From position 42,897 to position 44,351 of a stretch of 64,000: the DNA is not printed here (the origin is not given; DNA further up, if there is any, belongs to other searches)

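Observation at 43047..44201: Cyc2-like fused cytochrome-porin: single CxxCH right after the signal peptide plus beta-barrel body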

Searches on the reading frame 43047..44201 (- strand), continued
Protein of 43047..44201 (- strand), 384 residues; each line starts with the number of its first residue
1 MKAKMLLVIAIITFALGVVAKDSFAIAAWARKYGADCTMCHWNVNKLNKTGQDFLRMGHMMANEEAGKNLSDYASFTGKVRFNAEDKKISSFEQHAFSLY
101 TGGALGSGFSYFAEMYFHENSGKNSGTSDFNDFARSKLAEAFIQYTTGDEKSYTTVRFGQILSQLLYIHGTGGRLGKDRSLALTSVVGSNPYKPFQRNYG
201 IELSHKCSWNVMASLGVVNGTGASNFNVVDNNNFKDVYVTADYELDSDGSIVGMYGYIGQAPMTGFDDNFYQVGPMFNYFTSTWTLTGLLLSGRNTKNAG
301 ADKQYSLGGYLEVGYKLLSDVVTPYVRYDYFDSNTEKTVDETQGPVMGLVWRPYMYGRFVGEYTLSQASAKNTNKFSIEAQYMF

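Call 41: list_cluster_members(proteins=[P0159, P0146, P0168, P0170, P0172, P0176, P0141, P0143, P0118, P0120])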
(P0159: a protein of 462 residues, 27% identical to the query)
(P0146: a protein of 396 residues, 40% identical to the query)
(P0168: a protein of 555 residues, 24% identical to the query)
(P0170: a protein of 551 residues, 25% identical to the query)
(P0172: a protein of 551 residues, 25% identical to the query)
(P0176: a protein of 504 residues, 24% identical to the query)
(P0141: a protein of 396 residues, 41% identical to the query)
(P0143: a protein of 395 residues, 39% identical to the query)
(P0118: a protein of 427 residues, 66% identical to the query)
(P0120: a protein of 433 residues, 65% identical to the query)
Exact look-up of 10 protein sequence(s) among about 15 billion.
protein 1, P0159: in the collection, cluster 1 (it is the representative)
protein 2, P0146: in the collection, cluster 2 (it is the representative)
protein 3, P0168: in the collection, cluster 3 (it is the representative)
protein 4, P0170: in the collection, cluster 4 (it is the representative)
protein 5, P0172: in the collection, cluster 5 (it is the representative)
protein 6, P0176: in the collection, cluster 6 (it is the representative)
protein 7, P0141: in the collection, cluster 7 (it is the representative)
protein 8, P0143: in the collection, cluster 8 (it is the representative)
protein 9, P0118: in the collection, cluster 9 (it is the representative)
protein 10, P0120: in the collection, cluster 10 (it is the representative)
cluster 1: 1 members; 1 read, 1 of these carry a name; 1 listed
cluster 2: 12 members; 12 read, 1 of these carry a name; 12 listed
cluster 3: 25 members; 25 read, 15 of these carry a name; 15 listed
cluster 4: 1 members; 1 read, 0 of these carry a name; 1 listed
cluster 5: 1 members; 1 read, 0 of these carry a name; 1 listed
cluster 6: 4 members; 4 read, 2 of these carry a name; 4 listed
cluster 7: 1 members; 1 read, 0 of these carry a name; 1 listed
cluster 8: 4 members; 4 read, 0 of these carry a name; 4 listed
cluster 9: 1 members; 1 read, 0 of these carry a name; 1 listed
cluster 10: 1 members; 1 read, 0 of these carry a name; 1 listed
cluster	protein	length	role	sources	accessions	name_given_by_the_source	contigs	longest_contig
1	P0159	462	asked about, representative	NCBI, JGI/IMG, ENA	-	hypothetical protein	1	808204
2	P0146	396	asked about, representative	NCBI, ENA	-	-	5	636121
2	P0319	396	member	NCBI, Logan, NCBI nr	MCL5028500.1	MAG: porin [Bacteroidetes bacterium] | porin [Bacteroidota bacterium]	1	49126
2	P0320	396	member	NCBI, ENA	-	-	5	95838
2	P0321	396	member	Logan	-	-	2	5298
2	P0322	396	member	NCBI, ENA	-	-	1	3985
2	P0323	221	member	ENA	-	-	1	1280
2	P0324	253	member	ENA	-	-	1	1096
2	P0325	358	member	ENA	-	-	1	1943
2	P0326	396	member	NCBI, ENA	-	-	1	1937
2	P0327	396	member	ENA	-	-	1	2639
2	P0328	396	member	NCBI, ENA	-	-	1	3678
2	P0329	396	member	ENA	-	-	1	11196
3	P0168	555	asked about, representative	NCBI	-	-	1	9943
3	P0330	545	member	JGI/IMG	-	hypothetical protein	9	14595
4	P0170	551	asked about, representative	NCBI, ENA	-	-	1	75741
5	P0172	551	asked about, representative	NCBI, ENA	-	-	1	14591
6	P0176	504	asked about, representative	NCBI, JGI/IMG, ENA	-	-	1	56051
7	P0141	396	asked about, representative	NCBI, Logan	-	-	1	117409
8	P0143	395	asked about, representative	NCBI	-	-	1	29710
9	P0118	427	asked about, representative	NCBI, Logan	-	-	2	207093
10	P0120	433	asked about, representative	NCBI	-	-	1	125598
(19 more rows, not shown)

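Call 44: find_related_loci(query=A2, collection=genome_contigs, flank=3000)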
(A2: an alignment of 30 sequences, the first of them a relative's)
Query A2 (412 aa) in genome_contigs; peptide patterns used: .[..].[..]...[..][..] (x = any residue, [..] = any of these).
600 stretches matched a pattern (row limit reached: there are more); 581 encode a relative of the query (tblastn E <= 1e-3); the best 80 are kept; 80 distinct loci.
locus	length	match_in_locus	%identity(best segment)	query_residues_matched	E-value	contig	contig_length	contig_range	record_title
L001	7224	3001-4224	31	11-412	7e-47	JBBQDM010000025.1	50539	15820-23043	MAG: Vicinamibacterales bacterium isolate Co_metawrap_1169 Cmw_1169_k141_10531700_length_50539_cov_14.9978, whole genome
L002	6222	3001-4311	29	6-393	1e-32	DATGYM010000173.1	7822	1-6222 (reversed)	MAG TPA_asm: Pyrinomonadaceae bacterium isolate SMAG_U10635 k141_102555, whole genome shotgun sequence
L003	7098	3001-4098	28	4-344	1e-31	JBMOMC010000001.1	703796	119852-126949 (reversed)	MAG: Nitrospirota bacterium isolate Betzabe_MAG040 MAG040_1, whole genome shotgun sequence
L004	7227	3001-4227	28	25-412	3e-29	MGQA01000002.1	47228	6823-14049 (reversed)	MAG: Deltaproteobacteria bacterium GWF2_42_12 gwf2_scaffold_1015, whole genome shotgun sequence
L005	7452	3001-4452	27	7-399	1e-27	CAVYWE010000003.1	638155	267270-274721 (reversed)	MAG: uncultured Acidobacteriaceae bacterium isolate MFD03346.bin.1.121 genome assembly, contig: contig_15113, whole geno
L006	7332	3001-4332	25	13-393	7e-28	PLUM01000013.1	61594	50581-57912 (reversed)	MAG: Acidobacteria bacterium isolate palsa_360 73.20120700_P3D.97_contig_11135, whole genome shotgun sequence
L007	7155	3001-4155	25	24-397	4e-27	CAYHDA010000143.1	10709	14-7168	MAG TPA_asm: uncultured Mariniphaga sp. isolate ERP119702_co1_116 genome assembly, contig: NODE_8116_length_10709_cov_5.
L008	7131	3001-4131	28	2-412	3e-27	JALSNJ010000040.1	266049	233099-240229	MAG: Candidatus Aminicenantes bacterium isolate 356-284_maxbin2_scaf2bin.220 356-284_scaffold_5_c1, whole genome shotgun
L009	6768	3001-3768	30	13-255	4e-27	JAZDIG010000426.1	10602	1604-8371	MAG: Candidatus Glassbacteria bacterium isolate MEGAHIT-group-0.387 k141_1555554, whole genome shotgun sequence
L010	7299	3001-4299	28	10-393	1e-26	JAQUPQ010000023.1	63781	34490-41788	MAG: Terriglobia bacterium isolate STD1_3 NODE_889_length_63781_cov_4.982279_Sandtown_D1, whole genome shotgun sequence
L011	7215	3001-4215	28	1-359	2e-26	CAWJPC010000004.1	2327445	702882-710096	MAG: uncultured Acidobacteriota bacterium isolate MFD04463.bin.1.70 genome assembly, contig: contig_5959, whole genome s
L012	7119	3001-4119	28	21-351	8e-26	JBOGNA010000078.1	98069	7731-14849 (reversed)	MAG: Candidatus Acidiferrales bacterium isolate TC-B2_maxbin2.bin.27 k127_96790, whole genome shotgun sequence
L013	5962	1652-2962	28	11-393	5e-26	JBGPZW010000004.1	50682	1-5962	MAG: Terriglobia bacterium isolate OBJ1_062018_070_16 k141_2714679_length_50682_cov_30.4689, whole genome shotgun sequen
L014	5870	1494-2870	26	1-398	2e-25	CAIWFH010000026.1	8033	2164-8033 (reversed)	MAG: uncultured Acidobacteriaceae bacterium isolate AM-2014_bin-1001 genome assembly, contig: bin-1001:026/215, whole ge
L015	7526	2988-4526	25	3-403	1e-24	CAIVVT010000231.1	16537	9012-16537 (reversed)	MAG: uncultured Acidobacteriia bacterium isolate AM_bin-3339 genome assembly, contig: bin-3339:231/332, whole genome sho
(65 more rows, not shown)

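Call 47: find_encoding_contigs(protein=P0006, flank=8000, max_places=3)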
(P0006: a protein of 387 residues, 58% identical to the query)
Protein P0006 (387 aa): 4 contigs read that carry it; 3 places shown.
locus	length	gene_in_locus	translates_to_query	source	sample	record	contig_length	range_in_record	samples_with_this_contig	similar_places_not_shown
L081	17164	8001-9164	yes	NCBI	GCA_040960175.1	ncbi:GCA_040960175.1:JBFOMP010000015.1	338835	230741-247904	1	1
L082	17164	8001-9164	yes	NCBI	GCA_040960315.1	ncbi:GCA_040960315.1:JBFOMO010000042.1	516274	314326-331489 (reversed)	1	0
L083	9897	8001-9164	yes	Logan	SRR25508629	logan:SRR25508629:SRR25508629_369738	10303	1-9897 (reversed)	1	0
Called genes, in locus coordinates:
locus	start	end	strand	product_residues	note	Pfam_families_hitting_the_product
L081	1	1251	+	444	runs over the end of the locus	PF04052:TolB_N, PF26550:Tricorn_2nd, PF00930:DPPIV_N (faint), PF26549:Tricorn_N, PF23381:Beta-prop_IFT122_1st (weak), PF07676:PD40, PF26549:Tricorn_N, PF07676:PD40, +2 more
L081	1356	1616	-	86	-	-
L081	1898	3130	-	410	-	PF08886:GshA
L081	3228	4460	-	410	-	PF05496:RuvB_N, PF13191:AAA_16 (faint), PF14532:Sigma54_activ_2 (weak), PF00004:AAA, PF07728:AAA_5 (weak), PF13173:AAA_14, PF16193:AAA_assoc_2, PF12002:MgsA_C, +4 more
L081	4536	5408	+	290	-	PF01513:NAD_kinase, PF20143:NAD_kinase_C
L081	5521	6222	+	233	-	PF00481:PP2C, PF13672:PP2C_2, PF07228:SpoIIE (faint)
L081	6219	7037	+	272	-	PF01551:Peptidase_M23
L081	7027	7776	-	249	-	PF01168:Ala_racemase_N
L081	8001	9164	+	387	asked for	-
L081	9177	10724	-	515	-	PF01590:GAF, PF13185:GAF_2, PF00158:Sigma54_activat, PF14532:Sigma54_activ_2, PF01078:Mg_chelatase (faint), PF07728:AAA_5, PF25601:AAA_lid_14, PF02954:HTH_8, +1 more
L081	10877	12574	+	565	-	PF00933:Glyco_hydro_3, PF01915:Glyco_hydro_3_C (faint)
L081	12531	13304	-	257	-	PF00924:MS_channel_2nd (weak)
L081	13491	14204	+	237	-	-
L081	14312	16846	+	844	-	PF00158:Sigma54_activat (faint), PF08298:AAA_PrkA (faint), PF06798:PrkA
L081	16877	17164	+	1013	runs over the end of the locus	PF04293:SpoVR, PF04285:DUF444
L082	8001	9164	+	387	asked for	-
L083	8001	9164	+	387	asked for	-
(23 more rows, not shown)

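Call 48: find_encoding_contigs(protein=P0009, flank=8000, max_places=3)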
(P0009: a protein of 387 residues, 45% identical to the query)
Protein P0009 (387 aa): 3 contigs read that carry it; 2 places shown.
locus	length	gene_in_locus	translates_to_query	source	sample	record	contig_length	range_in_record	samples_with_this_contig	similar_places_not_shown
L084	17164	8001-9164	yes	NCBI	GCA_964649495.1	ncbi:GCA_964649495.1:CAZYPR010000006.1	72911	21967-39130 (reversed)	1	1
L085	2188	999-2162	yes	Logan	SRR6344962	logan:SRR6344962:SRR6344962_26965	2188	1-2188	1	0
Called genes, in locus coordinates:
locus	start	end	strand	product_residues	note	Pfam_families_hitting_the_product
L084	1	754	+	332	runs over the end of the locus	PF02779:Transket_pyr, PF02780:Transketolase_C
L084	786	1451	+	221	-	PF00005:ABC_tran, PF13304:AAA_21 (weak)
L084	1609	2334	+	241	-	PF18075:FtsX_ECD, PF02687:FtsX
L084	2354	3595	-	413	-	PF01566:Nramp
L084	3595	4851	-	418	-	PF14841:FliG_M (faint), PF03448:MgtE_N, PF00571:CBS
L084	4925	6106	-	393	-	PF01676:Metalloenzyme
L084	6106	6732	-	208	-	PF09976:TPR_21 (faint), PF00515:TPR_1 (faint), PF07719:TPR_2 (faint), PF13428:TPR_14 (faint), PF14559:TPR_19 (faint), PF13181:TPR_8 (weak), PF13174:TPR_6 (weak)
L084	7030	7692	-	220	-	PF01694:Rhomboid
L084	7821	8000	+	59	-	-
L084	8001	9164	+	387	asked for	-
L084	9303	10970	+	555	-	PF07969:Amidohydro_3, PF01979:Amidohydro_1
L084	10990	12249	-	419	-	-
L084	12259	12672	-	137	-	-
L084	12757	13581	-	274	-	PF23649:FKBP15 (weak), PF06818:Fez1 (faint), PF26618:DUF8196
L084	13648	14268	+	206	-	PF14385:DUF4416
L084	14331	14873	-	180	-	PF13432:TPR_16 (weak), PF14559:TPR_19 (weak), PF13424:TPR_12 (weak), PF00515:TPR_1, PF07719:TPR_2 (weak), PF13181:TPR_8 (weak), PF13414:TPR_11, PF13181:TPR_8, +9 more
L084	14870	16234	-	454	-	PF16697:Yop-YscD_cpl, PF00498:FHA, PF07719:TPR_2 (faint)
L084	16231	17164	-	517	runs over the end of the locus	PF16697:Yop-YscD_cpl, PF00498:FHA, PF14863:Alkyl_sulf_dimr (faint)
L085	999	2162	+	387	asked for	-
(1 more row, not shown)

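Call 51: find_encoding_contigs(protein=P0002, flank=8000, max_places=2)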
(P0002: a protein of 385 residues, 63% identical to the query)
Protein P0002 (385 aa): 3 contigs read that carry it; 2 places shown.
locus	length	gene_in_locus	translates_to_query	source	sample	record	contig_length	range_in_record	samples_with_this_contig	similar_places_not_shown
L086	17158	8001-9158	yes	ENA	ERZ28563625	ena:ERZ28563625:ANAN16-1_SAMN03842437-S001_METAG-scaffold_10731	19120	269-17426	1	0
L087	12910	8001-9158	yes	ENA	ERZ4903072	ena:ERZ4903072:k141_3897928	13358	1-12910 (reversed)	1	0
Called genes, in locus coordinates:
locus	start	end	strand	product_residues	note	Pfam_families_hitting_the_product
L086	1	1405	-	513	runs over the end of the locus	PF13187:Fer4_9 (faint), PF00037:Fer4 (faint), PF12797:Fer4_2 (faint), PF12837:Fer4_6 (faint), PF12838:Fer4_7 (weak), PF13237:Fer4_10 (faint), PF13484:Fer4_16 (faint), PF02775:TPP_enzyme_C, +1 more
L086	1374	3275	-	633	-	PF01855:POR_N, PF17147:PFOR_II, PF01558:POR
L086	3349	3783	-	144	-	PF02391:MoaE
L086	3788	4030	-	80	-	PF02597:ThiS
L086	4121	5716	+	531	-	PF12804:NTP_transf_3, PF04055:Radical_SAM, PF06463:Mob_synth_C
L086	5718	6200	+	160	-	PF01967:MoaC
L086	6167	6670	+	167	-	PF00994:MoCF_biosynth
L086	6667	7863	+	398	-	PF03453:MoeA_N, PF00994:MoCF_biosynth, PF03454:MoeA_C (weak)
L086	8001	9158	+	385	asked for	-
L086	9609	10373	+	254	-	-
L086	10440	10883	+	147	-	PF01643:Acyl-ACP_TE (weak), PF13279:4HBT_2, PF03061:4HBT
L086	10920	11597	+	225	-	PF00027:cNMP_binding, PF13545:HTH_Crp_2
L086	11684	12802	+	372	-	PF02812:ELFV_dehydrog_N, PF00208:ELFV_dehydrog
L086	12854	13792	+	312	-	-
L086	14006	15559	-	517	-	PF01266:DAO (weak), PF01494:FAD_binding_3 (weak), PF01593:Amino_oxidase (weak), PF01946:Thi4 (faint), PF13450:NAD_binding_8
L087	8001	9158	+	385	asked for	-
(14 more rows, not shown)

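Call 52: find_encoding_contigs(protein=P0001, flank=8000, max_places=2)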
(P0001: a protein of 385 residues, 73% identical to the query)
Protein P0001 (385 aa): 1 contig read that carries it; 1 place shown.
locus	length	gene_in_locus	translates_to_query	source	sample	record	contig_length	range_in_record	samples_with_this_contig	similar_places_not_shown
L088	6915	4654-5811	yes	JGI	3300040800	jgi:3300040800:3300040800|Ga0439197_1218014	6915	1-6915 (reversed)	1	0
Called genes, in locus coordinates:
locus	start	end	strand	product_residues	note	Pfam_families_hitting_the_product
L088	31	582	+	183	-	PF00903:Glyoxalase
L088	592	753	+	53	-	PF00301:Rubredoxin, PF21349:RUBY_RBDX (faint)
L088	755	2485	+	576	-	PF01558:POR, PF01855:POR_N, PF02776:TPP_enzyme_N (weak), PF17147:PFOR_II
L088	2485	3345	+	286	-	PF02775:TPP_enzyme_C, PF12367:PFO_beta_C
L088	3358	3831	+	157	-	PF21349:RUBY_RBDX, PF01880:Desulfoferrodox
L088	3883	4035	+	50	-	-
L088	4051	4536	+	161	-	PF00210:Ferritin, PF02915:Rubrerythrin, PF03232:COQ7 (faint)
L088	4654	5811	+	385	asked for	-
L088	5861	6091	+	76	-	-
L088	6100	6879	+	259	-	-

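Call 53: find_encoding_contigs(protein=P0055, flank=8000, max_places=2)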
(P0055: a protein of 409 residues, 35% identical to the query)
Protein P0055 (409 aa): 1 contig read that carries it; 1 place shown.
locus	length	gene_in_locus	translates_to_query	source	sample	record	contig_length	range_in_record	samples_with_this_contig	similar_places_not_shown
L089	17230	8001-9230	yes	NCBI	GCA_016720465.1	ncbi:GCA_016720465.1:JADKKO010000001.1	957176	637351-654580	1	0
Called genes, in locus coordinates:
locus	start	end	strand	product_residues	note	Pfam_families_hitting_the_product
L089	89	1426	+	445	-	PF13435:Cytochrome_C554 (faint), PF09699:Paired_CXXCH_1 (faint), PF14522:Cytochrome_C7 (faint), PF14537:Cytochrom_c3_2 (faint), PF13447:Multi-haem_cyto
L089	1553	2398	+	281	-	PF00583:Acetyltransf_1, PF13673:Acetyltransf_10 (faint), PF13508:Acetyltransf_7, PF08445:FR47 (faint), PF13508:Acetyltransf_7 (weak)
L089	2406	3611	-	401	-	PF00108:Thiolase_N, PF02803:Thiolase_C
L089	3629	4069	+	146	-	PF00498:FHA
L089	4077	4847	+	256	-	-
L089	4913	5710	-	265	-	-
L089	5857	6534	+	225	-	PF00072:Response_reg, PF00486:Trans_reg_C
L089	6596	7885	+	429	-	PF00672:HAMP (weak), PF00512:HisKA, PF02518:HATPase_c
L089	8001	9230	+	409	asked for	-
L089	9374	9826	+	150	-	PF02082:Rrf2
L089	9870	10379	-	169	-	PF05163:DinB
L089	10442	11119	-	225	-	PF08279:HTH_11, PF19187:HTH_PafC (faint), PF13280:WYL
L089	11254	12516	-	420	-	PF07498:Rho_N, PF07497:Rho_RNA_bind, PF00006:ATP-synt_ab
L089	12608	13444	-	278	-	PF12146:Hydrolase_4, PF00561:Abhydrolase_1, PF12697:Abhydrolase_6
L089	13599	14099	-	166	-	PF00300:His_Phos_1 (faint)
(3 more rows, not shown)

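Call 78: list_cluster_members(proteins=[P0264, P0284, P0289, P0303, P0315, P0274, P0247, P0312, P0318, P0291])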
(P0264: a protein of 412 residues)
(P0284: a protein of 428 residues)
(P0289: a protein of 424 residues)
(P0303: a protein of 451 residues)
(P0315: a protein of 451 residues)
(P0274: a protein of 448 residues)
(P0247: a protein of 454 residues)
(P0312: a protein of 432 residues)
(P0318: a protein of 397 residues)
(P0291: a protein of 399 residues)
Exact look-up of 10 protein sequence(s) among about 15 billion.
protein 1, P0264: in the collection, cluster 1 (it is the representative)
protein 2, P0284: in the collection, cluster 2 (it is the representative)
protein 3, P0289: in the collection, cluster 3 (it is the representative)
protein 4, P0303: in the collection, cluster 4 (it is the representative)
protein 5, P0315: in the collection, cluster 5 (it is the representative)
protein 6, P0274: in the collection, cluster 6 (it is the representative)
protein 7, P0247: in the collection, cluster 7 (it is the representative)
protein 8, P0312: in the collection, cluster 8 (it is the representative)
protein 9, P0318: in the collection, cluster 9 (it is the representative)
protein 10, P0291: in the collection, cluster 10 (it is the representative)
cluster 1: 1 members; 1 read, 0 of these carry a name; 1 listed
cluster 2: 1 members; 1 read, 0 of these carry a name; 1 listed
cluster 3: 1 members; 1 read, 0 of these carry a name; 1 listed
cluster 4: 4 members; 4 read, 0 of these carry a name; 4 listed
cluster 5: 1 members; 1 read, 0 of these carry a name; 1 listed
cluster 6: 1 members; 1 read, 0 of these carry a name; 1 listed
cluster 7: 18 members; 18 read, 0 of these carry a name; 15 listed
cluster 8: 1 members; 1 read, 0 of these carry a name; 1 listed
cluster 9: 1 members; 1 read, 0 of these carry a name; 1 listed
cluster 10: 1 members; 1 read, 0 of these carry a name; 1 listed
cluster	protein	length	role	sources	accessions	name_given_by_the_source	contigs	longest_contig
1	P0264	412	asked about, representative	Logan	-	-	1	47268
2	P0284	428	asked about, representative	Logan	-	-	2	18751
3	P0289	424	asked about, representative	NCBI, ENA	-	-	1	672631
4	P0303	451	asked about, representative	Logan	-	-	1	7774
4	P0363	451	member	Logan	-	-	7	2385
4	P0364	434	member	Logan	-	-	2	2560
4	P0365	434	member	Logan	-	-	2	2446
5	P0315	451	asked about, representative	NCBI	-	-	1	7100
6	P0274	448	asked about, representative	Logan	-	-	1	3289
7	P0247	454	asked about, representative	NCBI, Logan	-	-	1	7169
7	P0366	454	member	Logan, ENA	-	-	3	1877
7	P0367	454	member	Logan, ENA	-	-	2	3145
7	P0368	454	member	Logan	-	-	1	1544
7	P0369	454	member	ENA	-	-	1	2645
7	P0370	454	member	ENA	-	-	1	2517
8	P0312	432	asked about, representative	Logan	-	-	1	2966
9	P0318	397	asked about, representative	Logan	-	-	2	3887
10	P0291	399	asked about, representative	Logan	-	-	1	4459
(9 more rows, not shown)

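Call 80: find_encoding_contigs(protein=P0012, flank=6000, max_places=1)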
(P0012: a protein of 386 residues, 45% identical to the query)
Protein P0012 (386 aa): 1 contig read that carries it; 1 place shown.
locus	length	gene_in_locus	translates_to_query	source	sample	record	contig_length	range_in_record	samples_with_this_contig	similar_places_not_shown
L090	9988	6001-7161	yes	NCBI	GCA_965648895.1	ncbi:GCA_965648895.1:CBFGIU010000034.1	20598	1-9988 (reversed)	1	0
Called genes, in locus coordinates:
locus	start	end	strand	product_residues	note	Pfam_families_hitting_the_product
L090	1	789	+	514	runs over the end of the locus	PF04675:DNA_ligase_A_N (weak), PF01068:DNA_ligase_A_M, PF04679:DNA_ligase_A_C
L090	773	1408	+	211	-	PF22175:Ogg-HhH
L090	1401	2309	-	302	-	PF17746:SfsA_N, PF03749:SfsA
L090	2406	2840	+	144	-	PF02082:Rrf2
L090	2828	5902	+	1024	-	PF01565:FAD_binding_4, PF02913:FAD-oxidase_C, PF13534:Fer4_17, PF02754:CCG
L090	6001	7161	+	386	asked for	-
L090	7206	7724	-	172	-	PF02566:OsmC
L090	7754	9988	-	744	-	?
